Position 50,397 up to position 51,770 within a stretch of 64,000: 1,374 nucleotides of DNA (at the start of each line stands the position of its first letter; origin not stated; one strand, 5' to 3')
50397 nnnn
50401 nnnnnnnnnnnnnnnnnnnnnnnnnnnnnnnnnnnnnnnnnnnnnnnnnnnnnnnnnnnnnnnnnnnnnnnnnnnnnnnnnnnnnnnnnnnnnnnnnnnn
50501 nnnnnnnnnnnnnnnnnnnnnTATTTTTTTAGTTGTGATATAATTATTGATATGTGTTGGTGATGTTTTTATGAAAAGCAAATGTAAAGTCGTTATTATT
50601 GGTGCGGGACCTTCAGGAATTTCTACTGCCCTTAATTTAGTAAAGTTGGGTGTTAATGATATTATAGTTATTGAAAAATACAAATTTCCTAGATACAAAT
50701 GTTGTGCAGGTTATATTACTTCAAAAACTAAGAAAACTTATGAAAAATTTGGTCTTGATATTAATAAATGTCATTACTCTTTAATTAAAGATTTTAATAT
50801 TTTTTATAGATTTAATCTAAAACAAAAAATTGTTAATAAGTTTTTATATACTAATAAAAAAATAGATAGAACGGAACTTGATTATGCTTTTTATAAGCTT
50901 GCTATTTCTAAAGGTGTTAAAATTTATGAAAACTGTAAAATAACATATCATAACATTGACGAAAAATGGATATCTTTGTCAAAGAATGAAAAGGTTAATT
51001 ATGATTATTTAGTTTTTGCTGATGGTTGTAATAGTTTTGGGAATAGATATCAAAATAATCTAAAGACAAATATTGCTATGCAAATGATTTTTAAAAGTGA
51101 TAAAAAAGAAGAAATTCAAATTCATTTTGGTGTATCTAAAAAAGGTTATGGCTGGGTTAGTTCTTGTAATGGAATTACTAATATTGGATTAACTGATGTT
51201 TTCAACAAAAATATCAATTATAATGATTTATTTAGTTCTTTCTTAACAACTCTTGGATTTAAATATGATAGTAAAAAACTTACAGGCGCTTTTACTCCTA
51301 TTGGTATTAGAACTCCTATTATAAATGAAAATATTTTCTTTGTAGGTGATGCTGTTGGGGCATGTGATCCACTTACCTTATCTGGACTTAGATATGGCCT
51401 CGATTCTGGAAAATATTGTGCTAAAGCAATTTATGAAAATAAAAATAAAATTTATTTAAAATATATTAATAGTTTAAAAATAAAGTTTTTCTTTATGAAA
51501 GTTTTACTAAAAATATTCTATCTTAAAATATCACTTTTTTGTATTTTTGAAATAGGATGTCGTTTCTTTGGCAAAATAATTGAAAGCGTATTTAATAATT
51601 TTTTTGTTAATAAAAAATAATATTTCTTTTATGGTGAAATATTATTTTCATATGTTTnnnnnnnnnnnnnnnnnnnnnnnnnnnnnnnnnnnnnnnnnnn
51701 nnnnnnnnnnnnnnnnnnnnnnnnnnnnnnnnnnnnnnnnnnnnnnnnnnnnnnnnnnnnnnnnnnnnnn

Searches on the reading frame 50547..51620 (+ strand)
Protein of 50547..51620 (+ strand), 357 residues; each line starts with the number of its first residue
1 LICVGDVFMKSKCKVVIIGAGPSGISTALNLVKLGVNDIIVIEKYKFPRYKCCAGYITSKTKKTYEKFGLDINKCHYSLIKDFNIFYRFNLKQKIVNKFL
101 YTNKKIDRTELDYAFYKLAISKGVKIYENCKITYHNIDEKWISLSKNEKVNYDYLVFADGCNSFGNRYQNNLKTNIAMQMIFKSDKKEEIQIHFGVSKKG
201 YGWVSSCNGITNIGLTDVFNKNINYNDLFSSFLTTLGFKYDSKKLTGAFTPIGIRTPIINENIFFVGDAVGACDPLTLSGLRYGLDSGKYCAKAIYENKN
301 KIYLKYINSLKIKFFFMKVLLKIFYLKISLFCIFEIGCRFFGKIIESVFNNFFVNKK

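Call 26: search_protein_families(library=pfam, proteins=[window:50547-51620:+], max_evalue=0.001)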
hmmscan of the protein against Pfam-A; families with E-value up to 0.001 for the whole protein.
window:50547-51620:+ (357 aa): 6 families
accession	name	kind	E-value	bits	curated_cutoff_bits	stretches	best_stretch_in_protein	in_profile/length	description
PF01494.25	FAD_binding_3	-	1.8e-09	37.7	22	1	12-163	1-161/349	FAD binding domain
PF01266.30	DAO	-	2.8e-09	37.4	27.9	1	14-48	1-34/353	FAD dependent oxidoreductase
PF07992.20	Pyr_redox_2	-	3.7e-08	33.6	26.1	1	14-166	2-114/291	Pyridine nucleotide-disulphide oxidoreductase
PF04820.20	Trp_halogenase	-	1.3e-05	24.7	21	0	14-117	1-110/458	Tryptophan halogenase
PF13738.12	Pyr_redox_3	-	1.8e-05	24.6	30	1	16-46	1-31/305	Pyridine nucleotide-disulphide oxidoreductase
PF03486.20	HI0933_like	-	0.00012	22.1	50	0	14-165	2-168/244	HI0933-like protein Rossmann domain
